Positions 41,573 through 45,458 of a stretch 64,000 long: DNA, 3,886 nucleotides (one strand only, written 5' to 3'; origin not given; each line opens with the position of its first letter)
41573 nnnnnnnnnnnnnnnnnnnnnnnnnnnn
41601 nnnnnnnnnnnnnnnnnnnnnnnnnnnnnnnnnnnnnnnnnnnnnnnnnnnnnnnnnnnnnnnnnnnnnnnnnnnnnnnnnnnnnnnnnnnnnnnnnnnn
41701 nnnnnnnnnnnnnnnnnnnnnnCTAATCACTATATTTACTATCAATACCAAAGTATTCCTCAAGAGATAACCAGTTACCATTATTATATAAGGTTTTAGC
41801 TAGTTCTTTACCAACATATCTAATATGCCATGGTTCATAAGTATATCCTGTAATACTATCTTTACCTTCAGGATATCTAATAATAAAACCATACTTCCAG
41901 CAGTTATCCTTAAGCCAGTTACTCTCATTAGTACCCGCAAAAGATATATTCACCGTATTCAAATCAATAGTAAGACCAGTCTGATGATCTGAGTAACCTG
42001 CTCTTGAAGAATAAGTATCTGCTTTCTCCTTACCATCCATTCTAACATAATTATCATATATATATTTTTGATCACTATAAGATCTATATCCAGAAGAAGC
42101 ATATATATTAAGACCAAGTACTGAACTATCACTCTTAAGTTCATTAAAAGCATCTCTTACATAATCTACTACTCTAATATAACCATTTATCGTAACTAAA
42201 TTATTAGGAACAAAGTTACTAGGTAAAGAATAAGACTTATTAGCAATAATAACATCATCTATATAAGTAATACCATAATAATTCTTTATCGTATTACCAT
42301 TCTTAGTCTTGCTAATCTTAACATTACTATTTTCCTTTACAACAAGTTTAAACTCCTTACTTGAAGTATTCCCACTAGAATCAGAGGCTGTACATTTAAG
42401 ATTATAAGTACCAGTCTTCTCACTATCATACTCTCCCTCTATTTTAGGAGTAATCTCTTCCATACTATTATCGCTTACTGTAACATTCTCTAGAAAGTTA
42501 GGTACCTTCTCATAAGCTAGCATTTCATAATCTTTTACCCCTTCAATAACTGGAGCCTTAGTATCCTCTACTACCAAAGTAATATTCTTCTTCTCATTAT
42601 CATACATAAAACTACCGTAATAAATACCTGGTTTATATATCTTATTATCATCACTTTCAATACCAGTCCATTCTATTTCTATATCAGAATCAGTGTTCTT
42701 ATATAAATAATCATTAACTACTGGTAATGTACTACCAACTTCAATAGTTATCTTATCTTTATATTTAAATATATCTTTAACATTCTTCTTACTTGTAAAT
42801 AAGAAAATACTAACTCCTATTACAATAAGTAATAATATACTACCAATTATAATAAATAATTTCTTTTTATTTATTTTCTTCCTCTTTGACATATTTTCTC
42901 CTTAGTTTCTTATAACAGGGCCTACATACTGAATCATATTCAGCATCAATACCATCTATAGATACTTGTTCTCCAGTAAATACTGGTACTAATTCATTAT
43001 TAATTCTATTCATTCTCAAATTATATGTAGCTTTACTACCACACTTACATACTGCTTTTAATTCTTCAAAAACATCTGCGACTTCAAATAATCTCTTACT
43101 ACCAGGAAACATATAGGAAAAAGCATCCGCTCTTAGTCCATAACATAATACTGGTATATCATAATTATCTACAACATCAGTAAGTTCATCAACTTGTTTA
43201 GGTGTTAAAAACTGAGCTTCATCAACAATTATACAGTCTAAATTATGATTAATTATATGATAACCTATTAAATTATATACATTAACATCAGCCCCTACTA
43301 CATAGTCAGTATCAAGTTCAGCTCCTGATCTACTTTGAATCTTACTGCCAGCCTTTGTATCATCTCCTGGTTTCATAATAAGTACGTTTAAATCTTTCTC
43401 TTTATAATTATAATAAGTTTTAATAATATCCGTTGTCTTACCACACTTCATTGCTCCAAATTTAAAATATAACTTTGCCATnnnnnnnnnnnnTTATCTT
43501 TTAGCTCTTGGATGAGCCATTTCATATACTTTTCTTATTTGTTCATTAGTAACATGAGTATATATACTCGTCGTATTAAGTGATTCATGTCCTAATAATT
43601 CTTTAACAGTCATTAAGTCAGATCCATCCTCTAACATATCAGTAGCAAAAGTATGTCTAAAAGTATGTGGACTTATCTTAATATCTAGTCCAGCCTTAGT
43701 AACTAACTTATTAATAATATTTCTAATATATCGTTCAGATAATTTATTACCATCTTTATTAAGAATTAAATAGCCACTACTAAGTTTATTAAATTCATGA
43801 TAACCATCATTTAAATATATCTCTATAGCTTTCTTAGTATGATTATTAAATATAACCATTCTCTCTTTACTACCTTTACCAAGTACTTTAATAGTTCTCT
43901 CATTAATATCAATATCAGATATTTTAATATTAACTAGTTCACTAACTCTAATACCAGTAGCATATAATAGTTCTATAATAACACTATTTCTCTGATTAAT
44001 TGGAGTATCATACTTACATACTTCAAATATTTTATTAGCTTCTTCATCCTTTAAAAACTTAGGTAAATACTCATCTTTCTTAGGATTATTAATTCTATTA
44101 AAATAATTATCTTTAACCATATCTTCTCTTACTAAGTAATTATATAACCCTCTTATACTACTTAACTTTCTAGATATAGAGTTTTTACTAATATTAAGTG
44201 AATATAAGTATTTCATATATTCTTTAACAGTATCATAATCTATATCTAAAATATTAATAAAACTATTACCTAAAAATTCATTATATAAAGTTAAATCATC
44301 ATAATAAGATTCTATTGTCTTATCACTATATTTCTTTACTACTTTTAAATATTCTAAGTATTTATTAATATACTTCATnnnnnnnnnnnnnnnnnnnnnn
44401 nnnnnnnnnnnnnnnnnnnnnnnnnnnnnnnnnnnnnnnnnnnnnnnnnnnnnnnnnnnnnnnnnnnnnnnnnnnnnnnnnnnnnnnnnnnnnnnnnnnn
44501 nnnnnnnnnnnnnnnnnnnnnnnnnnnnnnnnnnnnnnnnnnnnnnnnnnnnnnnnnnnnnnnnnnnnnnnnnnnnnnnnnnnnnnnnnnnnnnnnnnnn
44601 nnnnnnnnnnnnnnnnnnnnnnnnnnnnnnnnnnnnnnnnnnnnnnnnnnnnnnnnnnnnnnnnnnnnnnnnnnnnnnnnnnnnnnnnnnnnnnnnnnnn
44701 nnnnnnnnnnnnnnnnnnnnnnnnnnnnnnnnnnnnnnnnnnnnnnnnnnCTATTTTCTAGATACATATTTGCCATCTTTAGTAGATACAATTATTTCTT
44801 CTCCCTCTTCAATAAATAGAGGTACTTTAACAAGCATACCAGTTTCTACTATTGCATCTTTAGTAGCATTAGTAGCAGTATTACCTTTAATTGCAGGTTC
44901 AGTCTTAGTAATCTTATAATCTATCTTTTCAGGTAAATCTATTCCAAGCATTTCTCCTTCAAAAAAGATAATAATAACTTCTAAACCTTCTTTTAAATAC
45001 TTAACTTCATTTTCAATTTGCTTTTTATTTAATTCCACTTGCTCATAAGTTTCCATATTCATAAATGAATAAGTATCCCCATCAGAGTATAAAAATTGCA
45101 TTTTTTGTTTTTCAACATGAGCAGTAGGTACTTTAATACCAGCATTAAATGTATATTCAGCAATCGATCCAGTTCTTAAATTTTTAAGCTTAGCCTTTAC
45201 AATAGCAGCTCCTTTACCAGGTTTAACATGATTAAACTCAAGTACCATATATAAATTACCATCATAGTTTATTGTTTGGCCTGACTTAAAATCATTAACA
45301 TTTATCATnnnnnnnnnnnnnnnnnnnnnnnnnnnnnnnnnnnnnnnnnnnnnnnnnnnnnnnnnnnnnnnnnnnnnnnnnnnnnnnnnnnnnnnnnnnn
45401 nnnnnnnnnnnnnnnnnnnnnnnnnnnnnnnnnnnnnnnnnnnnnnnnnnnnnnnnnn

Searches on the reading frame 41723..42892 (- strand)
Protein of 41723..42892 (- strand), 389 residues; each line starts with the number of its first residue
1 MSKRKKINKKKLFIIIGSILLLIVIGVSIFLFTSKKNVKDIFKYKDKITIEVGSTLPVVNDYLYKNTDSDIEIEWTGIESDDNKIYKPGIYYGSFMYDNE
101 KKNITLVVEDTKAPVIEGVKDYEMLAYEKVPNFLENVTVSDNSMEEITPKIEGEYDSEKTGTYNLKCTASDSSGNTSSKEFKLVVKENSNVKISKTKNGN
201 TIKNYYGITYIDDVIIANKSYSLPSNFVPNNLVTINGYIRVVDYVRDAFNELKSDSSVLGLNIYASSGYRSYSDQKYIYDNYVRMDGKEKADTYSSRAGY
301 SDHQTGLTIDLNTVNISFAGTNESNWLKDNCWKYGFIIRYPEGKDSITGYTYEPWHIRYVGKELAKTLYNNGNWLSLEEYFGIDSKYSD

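Call 72: search_protein_families(library=ncbifam, proteins=[window:41723-42892:-], max_evalue=0.001)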
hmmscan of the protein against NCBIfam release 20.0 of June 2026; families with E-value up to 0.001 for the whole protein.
window:41723-42892:- (389 aa): 5 families
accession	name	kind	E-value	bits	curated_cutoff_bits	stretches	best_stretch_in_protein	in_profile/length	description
NF041194.1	LD_carboxy_LdcB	exception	3.3e-43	147.8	275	1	204-384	6-176/180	LD-carboxypeptidase LdcB/DacB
NF000472.1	vanY_AFMPt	exception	4.7e-29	101.4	425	1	236-381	93-229/283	VanY-A/VanY-F/VanY-M family D-Ala-D-Ala carboxypeptidase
NF000380.1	vanXY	equivalog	5.3e-27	94.5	250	1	239-381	30-176/179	D,D-carboxypeptidase/D,D-dipeptidase VanXY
NF000473.1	vanY_BG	exception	2.8e-26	92.5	400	1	180-381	66-271/274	VanY-B/VanY-G family D-Ala-D-Ala carboxypeptidase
NF000149.1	vanXY_G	exception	3.1e-21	75.7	500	1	209-382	12-191/254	D-Ala-D-Ala dipeptidase/D-Ala-D-Ala carboxypeptidase VanXY-G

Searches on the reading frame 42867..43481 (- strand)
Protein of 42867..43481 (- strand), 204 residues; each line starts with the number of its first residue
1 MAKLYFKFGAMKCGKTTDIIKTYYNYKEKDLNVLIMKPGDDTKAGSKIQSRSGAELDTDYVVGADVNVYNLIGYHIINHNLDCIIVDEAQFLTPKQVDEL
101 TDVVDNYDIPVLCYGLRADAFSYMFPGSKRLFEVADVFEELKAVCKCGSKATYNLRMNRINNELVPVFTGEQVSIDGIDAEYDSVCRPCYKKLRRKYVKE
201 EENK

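Call 72: search_protein_families(library=ncbifam, proteins=[window:42867-43481:-], max_evalue=0.001)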
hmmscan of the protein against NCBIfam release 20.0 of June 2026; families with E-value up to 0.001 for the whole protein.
window:42867-43481:- (204 aa): 5 families
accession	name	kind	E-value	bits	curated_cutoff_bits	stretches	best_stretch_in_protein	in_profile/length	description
NF003300.0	PRK04296.1-5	equivalog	2.7e-62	210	195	1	1-193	1-190/194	thymidine kinase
NF003299.0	PRK04296.1-4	equivalog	3.7e-45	154.1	284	1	1-192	1-186/191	thymidine kinase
NF003298.0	PRK04296.1-3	equivalog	6.5e-42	143.5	375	1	1-192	1-188/205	thymidine kinase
NF003297.0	PRK04296.1-2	equivalog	8.2e-38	130.2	252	1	1-192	1-195/216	thymidine kinase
NF003296.0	PRK04296.1-1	equivalog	7.3e-21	75.1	183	1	9-195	15-192/195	thymidine kinase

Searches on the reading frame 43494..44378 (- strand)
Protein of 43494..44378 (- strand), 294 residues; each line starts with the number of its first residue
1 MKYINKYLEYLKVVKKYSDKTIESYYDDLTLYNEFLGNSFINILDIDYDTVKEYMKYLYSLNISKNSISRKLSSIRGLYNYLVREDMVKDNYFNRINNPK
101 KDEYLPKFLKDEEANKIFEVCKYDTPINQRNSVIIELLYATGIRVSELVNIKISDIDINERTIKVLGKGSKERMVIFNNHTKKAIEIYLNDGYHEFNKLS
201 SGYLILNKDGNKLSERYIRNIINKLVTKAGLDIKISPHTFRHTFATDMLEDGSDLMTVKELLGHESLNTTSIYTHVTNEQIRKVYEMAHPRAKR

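Call 72: search_protein_families(library=ncbifam, proteins=[window:43494-44378:-], max_evalue=0.001)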
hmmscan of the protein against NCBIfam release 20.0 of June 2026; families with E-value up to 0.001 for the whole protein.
window:43494-44378:- (294 aa): 12 families
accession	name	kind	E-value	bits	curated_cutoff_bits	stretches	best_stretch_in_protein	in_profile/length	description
TIGR02224.1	recomb_XerC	equivalog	3.3e-96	322.1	335.15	1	6-294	2-295/295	tyrosine recombinase XerC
TIGR02225.1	recomb_XerD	equivalog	2.3e-87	293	329.6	1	6-292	2-290/290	site-specific tyrosine recombinase XerD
NF001399.0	PRK00283.1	subfamily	1e-83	281.1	279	1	2-292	7-299/300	tyrosine recombinase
NF040815.2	recomb_XerA_Arch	equivalog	2.7e-70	237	220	1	5-285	1-263/263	site-specific tyrosine recombinase/integron integrase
NF002331.0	PRK01287.1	subfamily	1.4e-49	169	371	1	2-293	28-329/365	site-specific tyrosine recombinase XerC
TIGR02249.1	integrase_gron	subfamily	1.3e-41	143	265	2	14-190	11-178/315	integron integrase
NF003462.0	PRK05084.1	equivalog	6.2e-36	123.9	267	1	128-286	194-354/360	tyrosine recombinase XerS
NF011946.0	PRK15417.1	equivalog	8.2e-23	81.1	435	2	220-278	259-317/337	integron integrase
NF007370.0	PRK09870.1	subfamily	1.1e-19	70.8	221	1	102-291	6-194/200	tyrosine-type DNA invertase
NF007371.0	PRK09871.1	subfamily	1.3e-14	54.2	222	1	108-286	6-184/198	tyrosine-type DNA invertase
NF040693.1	recomb_GmtY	equivalog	1.7e-10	40.8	340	1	200-283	349-439/441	gamma-mobile-trio recombinase GmtY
NF041502.1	integrase_1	equivalog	9e-09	34.6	350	1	222-286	306-370/484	site-specific integrase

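Call 82: find_homologous_proteins(query=window:43494-44378:-, max_evalue=1e-40)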
Query window:43494-44378:- (294 aa): 7229 proteins with E <= 1e-40 among 8000 candidates; the best 120 are listed.
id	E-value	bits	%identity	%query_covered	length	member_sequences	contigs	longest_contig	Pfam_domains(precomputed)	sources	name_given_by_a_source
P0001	2.1e-184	630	99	100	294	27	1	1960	PF13495.13,PF13102.13,PF00589.28,PF02899.24,PF22823.3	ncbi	-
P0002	9.3e-183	624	98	100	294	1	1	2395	PF13495.13,PF13102.13,PF00589.28,PF02899.24,PF22823.3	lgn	-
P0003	1.5e-182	623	98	100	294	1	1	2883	PF13495.13,PF13102.13,PF00589.28,PF02899.24,PF22823.3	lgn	-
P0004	2.4e-182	623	98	100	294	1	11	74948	PF13495.13,PF13102.13,PF00589.28,PF02899.24,PF22823.3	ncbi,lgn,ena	-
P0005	3.6e-182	622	98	100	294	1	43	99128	PF13495.13,PF13102.13,PF00589.28,PF02899.24,PF22823.3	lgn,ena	-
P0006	7.6e-182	621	98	100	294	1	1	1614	PF13495.13,PF13102.13,PF00589.28,PF02899.24,PF22823.3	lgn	-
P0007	9.2e-182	621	98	100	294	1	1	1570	PF13495.13,PF13102.13,PF00589.28,PF02899.24,PF22823.3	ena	-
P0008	1.1e-181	621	98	100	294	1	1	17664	PF13495.13,PF13102.13,PF00589.28,PF02899.24,PF22823.3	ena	-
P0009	1.2e-181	621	98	100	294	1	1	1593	PF13495.13,PF13102.13,PF00589.28,PF02899.24,PF22823.3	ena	-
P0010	2.5e-181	619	98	100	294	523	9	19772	PF13495.13,PF13102.13,PF00589.28,PF02899.24,PF22823.3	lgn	-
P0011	5.2e-181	618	98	100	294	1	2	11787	PF13495.13,PF13102.13,PF00589.28,PF02899.24,PF22823.3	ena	-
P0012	5.4e-181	618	97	100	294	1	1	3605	PF13495.13,PF13102.13,PF00589.28,PF02899.24,PF22823.3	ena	-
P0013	8.2e-181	618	98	100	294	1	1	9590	PF13495.13,PF13102.13,PF00589.28,PF02899.24,PF22823.3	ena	-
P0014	9.0e-181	618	97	100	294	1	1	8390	PF13495.13,PF13102.13,PF00589.28,PF02899.24,PF22823.3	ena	-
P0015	1.9e-180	617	97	100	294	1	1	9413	PF13495.13,PF13102.13,PF00589.28,PF02899.24,PF22823.3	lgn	-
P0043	3.9e-165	566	88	100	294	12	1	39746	PF13495.13,PF13102.13,PF00589.28,PF02899.24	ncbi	ncbi:MAG: site-specific tyrosine recombinase/integron integrase [Bacilli bacterium]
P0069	4.2e-148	510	79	100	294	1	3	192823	PF13495.13,PF13102.13,PF00589.28,PF02899.24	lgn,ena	-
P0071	5.8e-148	510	80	100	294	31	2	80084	PF13495.13,PF13102.13,PF00589.28,PF02899.24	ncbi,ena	-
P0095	4.2e-140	484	75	100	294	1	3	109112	PF13102.13,PF00589.28,PF02899.24,PF22823.3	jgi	-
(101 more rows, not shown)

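Call 83: find_encoding_contigs(protein=P0043, flank=2500, max_places=1)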
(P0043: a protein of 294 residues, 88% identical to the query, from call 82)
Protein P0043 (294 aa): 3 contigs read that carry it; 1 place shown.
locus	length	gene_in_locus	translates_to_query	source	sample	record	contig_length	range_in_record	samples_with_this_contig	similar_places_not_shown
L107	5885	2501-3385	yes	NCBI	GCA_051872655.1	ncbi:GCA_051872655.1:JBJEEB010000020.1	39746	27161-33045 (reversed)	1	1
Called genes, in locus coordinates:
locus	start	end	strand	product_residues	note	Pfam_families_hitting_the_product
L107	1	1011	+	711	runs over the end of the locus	PF03717:PBP_dimer, PF00905:Transpeptidase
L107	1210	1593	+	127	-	-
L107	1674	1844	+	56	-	PF00471:Ribosomal_L33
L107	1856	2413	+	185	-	PF08207:EFP_N, PF01132:EFP, PF09285:Elong-fact-P_C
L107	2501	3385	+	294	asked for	PF02899:Phage_int_SAM_1, PF13102:Phage_int_SAM_5 (faint), PF13495:Phage_int_SAM_4 (faint), PF00589:Phage_integrase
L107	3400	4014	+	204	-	PF00265:TK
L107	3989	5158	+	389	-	PF02557:VanY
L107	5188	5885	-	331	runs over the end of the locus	PF00149:Metallophos, PF12850:Metallophos_2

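Call 84: find_encoding_contigs(protein=P0069, flank=2500, max_places=1)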
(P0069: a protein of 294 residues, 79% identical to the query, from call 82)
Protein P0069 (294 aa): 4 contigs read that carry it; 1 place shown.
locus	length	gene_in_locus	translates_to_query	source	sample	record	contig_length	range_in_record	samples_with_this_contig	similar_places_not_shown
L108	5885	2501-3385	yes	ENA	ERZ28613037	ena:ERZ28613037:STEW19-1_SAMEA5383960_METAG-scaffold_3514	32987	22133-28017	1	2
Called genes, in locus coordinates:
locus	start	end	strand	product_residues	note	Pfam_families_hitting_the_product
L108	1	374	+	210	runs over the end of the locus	PF02390:Methyltransf_4, PF13847:Methyltransf_31 (weak)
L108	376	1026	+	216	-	PF14622:Ribonucleas_3_3, PF00636:Ribonuclease_3, PF00035:dsrm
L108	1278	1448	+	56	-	PF00471:Ribosomal_L33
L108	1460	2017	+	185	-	PF08207:EFP_N, PF01132:EFP, PF09285:Elong-fact-P_C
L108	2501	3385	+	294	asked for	PF02899:Phage_int_SAM_1, PF13102:Phage_int_SAM_5 (weak), PF13495:Phage_int_SAM_4 (weak), PF00589:Phage_integrase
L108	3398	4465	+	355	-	PF00265:TK, PF13401:AAA_22 (faint), PF00265:TK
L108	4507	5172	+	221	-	PF06541:ABC_trans_CmpB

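Call 85: find_encoding_contigs(protein=P0071, flank=2500, max_places=1)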
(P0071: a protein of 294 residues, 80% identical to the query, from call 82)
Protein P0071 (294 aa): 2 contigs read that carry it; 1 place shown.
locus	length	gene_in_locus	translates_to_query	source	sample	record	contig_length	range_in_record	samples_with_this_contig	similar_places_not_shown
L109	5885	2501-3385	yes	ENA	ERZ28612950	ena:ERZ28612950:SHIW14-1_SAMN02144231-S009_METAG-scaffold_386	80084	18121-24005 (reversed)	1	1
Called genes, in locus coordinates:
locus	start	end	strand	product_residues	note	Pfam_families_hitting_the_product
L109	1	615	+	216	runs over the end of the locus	PF14622:Ribonucleas_3_3, PF00636:Ribonuclease_3, PF00035:dsrm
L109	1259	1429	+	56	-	PF00471:Ribosomal_L33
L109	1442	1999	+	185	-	PF08207:EFP_N, PF01132:EFP, PF09285:Elong-fact-P_C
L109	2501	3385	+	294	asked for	PF02899:Phage_int_SAM_1, PF13102:Phage_int_SAM_5 (weak), PF13495:Phage_int_SAM_4 (weak), PF00589:Phage_integrase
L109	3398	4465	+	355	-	PF00265:TK, PF13401:AAA_22 (faint), PF00265:TK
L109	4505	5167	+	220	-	PF06541:ABC_trans_CmpB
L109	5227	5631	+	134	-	-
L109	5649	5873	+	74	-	-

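Call 86: find_encoding_contigs(protein=P0095, flank=2500, max_places=1)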
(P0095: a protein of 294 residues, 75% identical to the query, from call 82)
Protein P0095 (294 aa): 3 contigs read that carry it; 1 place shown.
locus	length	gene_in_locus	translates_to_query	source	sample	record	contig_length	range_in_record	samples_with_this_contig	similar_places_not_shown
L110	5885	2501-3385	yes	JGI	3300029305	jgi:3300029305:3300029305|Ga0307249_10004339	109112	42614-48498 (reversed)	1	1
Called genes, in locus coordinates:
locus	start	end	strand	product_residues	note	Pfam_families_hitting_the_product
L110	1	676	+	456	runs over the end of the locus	-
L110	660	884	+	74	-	-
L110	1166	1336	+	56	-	PF00471:Ribosomal_L33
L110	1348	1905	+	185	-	PF08207:EFP_N, PF01132:EFP, PF09285:Elong-fact-P_C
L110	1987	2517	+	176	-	-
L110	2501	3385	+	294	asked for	PF02899:Phage_int_SAM_1, PF13102:Phage_int_SAM_5 (weak), PF00589:Phage_integrase, PF22823:MrpR_C_cat (weak)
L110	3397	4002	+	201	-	PF00265:TK, PF13401:AAA_22 (faint)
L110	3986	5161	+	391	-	PF16403:Bact_surface_Ig-like, PF02557:VanY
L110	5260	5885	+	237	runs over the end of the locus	-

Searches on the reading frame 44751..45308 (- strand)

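Call 72: search_protein_families(library=ncbifam, proteins=[window:44751-45308:-], max_evalue=0.001)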
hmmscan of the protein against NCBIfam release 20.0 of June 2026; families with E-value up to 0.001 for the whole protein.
window:44751-45308:- (185 aa): 8 families
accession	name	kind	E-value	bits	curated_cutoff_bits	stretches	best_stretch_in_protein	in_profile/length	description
TIGR00038.1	efp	equivalog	2.7e-74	248.8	185.8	1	2-184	1-183/184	elongation factor P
NF001810.0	PRK00529.1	subfamily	7.8e-74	247.3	161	1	1-184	2-185/187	elongation factor P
NF011175.0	PRK14578.1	equivalog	2.8e-47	160.6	301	1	1-184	1-186/187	elongation factor P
NF003392.1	PRK04542.1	equivalog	1.8e-43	148.6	216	1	4-184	3-186/187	elongation factor P-like protein EfpL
TIGR02178.1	yeiP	equivalog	1.3e-37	129.8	264.05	1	5-184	3-185/186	elongation factor P-like protein YeiP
NF009090.0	PRK12426.1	equivalog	2.4e-34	118.6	226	1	1-184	1-184/185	elongation factor P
NF003076.0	PRK03999.1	equivalog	1.3e-11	44.2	138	1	3-119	7-122/129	translation initiation factor IF-5A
TIGR00037.1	eIF_5A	equivalog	1.2e-07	31.6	75.45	1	2-115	7-119/130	translation initiation factor IF-5A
